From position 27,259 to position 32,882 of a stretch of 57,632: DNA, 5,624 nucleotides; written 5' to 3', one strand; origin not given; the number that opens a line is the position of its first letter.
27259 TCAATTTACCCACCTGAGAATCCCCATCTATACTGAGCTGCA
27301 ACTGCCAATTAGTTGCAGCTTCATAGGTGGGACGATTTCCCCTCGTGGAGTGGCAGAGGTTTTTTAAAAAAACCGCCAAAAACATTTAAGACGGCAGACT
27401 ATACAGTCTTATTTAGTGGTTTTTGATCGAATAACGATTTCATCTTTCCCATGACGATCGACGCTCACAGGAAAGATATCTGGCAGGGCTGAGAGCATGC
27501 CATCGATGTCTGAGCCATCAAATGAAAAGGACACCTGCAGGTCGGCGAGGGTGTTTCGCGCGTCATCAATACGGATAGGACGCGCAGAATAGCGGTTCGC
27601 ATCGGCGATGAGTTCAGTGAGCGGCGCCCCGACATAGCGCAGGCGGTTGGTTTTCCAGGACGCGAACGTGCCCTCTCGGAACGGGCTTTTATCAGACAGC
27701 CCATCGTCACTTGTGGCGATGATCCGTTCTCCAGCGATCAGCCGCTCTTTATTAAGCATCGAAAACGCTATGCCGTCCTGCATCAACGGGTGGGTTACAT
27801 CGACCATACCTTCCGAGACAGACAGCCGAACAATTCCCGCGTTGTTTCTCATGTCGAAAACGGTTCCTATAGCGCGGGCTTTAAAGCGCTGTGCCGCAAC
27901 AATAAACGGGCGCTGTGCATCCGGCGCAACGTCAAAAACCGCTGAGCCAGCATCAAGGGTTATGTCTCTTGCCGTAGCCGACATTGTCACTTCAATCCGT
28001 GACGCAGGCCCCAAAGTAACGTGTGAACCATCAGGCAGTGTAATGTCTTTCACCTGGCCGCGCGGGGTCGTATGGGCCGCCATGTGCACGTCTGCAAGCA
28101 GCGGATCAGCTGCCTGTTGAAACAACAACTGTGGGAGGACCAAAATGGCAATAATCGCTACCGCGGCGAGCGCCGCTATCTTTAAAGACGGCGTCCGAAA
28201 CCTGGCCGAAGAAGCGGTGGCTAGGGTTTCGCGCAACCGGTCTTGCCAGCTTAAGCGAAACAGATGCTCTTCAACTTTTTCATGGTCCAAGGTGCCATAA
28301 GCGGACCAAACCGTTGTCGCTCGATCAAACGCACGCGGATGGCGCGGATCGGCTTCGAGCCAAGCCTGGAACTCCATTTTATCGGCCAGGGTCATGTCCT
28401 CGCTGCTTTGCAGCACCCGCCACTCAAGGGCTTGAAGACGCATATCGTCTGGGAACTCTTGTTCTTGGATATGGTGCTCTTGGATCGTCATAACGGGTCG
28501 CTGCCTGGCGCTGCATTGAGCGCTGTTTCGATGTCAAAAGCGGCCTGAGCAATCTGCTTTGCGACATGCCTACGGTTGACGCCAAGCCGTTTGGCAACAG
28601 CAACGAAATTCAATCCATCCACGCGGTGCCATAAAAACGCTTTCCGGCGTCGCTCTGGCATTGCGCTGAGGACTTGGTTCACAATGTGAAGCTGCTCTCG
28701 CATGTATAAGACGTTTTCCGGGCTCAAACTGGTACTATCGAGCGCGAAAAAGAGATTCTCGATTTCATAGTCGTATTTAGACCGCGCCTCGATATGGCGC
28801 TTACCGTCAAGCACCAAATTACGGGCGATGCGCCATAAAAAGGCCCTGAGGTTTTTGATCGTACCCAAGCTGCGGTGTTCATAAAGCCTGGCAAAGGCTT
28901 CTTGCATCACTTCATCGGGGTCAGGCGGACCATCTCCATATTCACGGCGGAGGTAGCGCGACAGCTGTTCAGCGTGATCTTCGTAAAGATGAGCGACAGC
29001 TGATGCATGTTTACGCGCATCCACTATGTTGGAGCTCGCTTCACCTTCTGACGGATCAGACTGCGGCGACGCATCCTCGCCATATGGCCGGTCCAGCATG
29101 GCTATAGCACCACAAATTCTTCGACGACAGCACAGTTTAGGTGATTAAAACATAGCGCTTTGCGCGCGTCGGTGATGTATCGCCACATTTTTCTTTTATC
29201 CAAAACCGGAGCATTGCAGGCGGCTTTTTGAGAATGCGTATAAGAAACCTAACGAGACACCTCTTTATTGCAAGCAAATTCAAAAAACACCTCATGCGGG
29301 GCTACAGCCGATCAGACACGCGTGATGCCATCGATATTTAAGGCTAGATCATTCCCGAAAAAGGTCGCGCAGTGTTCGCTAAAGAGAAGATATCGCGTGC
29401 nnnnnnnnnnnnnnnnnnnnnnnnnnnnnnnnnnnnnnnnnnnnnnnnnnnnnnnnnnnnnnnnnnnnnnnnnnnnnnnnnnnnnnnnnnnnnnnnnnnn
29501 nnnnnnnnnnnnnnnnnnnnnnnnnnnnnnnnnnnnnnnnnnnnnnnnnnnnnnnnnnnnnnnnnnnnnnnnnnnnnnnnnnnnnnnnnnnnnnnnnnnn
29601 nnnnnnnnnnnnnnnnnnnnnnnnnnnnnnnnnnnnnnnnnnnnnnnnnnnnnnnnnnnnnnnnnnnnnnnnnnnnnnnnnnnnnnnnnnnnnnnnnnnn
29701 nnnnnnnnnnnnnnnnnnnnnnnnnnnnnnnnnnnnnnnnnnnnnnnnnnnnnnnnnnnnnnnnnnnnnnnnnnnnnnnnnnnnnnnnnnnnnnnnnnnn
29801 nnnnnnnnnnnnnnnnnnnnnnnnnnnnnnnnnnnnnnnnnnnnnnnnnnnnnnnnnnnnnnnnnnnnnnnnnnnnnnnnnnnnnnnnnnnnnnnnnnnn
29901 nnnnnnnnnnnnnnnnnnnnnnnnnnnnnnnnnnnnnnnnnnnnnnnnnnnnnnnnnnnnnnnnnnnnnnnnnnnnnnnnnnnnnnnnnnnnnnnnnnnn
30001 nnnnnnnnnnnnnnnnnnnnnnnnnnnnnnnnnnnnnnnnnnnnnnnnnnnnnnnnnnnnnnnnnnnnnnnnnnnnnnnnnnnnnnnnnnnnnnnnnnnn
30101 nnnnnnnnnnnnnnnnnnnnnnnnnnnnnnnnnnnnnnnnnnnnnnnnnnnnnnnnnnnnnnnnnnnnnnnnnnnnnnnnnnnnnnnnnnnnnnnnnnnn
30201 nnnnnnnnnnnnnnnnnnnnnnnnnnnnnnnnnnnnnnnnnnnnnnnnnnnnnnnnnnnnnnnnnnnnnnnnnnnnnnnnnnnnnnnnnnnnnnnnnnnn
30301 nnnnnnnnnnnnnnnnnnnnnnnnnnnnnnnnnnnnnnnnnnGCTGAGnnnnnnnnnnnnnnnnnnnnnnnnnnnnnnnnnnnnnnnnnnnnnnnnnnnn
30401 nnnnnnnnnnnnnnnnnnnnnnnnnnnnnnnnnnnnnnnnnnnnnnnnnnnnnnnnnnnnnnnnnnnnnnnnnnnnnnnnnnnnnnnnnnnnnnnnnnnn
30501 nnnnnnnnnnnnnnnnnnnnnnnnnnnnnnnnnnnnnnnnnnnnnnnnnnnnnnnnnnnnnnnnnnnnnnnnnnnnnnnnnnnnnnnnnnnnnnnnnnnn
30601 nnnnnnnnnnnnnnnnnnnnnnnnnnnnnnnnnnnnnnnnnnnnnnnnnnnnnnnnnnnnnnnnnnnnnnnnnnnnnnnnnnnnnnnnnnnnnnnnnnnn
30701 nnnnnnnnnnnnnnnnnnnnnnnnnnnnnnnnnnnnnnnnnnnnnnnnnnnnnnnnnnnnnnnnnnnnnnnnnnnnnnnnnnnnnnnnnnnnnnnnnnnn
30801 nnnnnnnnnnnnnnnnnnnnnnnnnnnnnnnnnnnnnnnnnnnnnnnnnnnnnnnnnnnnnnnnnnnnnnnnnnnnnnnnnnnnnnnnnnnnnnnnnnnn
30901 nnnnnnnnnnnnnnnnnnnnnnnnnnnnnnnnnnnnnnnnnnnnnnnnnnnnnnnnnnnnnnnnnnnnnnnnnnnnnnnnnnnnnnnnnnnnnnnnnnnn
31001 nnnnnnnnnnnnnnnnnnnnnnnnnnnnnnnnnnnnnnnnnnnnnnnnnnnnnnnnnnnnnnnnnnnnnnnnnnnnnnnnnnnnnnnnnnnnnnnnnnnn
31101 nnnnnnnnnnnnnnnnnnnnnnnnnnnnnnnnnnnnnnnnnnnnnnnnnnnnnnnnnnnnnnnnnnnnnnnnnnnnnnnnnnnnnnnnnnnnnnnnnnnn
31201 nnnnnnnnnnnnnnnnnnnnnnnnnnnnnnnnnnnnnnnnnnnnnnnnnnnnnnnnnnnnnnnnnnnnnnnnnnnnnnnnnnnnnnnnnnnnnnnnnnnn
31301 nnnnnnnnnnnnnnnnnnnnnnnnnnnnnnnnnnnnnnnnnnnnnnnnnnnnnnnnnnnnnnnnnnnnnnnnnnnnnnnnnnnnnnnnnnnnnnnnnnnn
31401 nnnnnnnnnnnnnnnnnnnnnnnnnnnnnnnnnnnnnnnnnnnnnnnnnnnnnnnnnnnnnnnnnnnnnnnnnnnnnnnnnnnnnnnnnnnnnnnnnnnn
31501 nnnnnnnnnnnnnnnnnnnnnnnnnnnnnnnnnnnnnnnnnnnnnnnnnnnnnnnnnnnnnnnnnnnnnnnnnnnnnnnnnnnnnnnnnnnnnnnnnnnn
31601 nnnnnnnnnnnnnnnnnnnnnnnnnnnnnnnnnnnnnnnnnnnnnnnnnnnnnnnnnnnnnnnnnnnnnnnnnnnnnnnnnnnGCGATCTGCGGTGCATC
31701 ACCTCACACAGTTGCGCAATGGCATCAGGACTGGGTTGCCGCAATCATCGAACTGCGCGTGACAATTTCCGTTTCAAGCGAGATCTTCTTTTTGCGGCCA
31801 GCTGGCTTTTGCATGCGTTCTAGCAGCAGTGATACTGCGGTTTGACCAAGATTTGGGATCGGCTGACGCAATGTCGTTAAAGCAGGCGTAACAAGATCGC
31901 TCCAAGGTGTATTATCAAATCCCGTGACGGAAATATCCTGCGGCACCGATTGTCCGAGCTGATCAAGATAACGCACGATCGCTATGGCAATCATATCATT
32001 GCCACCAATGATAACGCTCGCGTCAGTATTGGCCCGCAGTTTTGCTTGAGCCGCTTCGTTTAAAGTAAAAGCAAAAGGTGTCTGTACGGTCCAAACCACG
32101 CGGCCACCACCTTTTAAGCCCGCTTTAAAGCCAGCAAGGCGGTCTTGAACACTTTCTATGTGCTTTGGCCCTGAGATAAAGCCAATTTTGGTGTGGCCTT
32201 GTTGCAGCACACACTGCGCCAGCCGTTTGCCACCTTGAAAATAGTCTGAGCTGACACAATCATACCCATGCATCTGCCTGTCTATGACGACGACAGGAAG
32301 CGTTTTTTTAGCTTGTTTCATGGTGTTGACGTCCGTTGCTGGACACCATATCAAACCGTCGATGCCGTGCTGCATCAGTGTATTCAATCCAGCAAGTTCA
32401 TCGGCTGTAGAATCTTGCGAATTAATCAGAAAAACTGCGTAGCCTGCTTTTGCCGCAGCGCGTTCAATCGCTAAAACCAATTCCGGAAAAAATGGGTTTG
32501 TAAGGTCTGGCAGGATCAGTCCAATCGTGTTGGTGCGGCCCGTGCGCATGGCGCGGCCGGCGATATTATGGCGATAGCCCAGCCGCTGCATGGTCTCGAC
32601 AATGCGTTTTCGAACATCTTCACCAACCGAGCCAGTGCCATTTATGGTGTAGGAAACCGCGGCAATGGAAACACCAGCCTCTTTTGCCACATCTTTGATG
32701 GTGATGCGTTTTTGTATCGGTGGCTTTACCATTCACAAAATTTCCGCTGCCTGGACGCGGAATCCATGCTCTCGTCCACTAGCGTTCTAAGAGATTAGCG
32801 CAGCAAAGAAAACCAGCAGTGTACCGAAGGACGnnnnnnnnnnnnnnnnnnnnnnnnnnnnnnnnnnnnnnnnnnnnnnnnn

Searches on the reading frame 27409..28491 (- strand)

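Call 7: search_protein_families(library=pfam, proteins=[window:27409-28491:-], max_evalue=0.001)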
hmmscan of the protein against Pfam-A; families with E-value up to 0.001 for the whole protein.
window:27409-28491:- (360 aa): 2 families
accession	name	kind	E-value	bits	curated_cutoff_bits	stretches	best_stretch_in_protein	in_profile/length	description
PF04773.18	FecR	-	1.3e-18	67.6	24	1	140-230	3-96/97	FecR protein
PF16220.10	DUF4880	-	2.8e-11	43.5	25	1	20-60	2-42/43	Domain of unknown function (DUF4880)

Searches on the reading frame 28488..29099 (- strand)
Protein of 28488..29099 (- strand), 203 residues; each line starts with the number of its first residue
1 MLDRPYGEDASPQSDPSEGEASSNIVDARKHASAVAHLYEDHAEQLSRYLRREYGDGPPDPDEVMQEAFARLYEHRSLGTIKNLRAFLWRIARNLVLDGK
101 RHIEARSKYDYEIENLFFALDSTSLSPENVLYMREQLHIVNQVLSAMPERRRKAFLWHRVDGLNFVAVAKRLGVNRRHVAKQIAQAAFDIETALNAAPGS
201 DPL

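Call 7: search_protein_families(library=pfam, proteins=[window:28488-29099:-], max_evalue=0.001)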
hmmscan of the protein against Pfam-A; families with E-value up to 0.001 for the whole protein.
window:28488-29099:- (203 aa): 4 families
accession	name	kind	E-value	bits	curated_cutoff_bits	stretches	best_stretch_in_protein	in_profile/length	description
PF04542.20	Sigma70_r2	-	1.1e-10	41.6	24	1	38-101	1-66/71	Sigma-70 region 2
PF08281.18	Sigma70_r4_2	-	9.9e-09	35.2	25.7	1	140-186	4-50/54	Sigma-70, region 4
PF13384.12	HTH_23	-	0.00022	21.4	24.6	1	149-183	4-38/50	Homeodomain-like domain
PF04545.22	Sigma70_r4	-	0.00095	19.1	24.1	0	143-185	1-43/50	Sigma-70, region 4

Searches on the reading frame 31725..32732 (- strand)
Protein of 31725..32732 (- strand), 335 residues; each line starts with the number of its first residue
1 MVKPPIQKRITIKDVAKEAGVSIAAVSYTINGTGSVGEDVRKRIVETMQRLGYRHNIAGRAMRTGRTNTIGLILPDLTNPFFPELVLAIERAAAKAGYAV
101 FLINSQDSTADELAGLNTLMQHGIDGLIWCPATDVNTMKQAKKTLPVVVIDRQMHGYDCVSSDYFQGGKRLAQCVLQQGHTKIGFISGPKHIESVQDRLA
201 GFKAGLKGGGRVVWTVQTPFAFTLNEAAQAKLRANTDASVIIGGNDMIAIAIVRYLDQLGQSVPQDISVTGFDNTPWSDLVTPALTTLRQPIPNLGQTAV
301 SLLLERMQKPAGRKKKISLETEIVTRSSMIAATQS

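Call 17: search_protein_families(library=pfam, proteins=[window:31725-32732:-], max_evalue=0.0001)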
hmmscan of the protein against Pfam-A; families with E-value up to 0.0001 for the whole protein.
window:31725-32732:- (335 aa): 4 families
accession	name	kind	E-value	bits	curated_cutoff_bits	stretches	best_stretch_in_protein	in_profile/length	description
PF00532.27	Peripla_BP_1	-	2.8e-31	109.5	22.2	1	68-309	2-265/281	Periplasmic binding proteins and sugar binding domain of LacI family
PF13377.12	Peripla_BP_3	-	5.1e-28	98.7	26.5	1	176-328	5-166/167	Periplasmic binding protein-like domain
PF13407.12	Peripla_BP_4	-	5.2e-20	72.5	35.1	1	70-277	1-221/258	Periplasmic binding protein domain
PF00356.27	LacI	-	1.8e-13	50.4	27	1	11-56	1-46/46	Bacterial regulatory proteins, lacI family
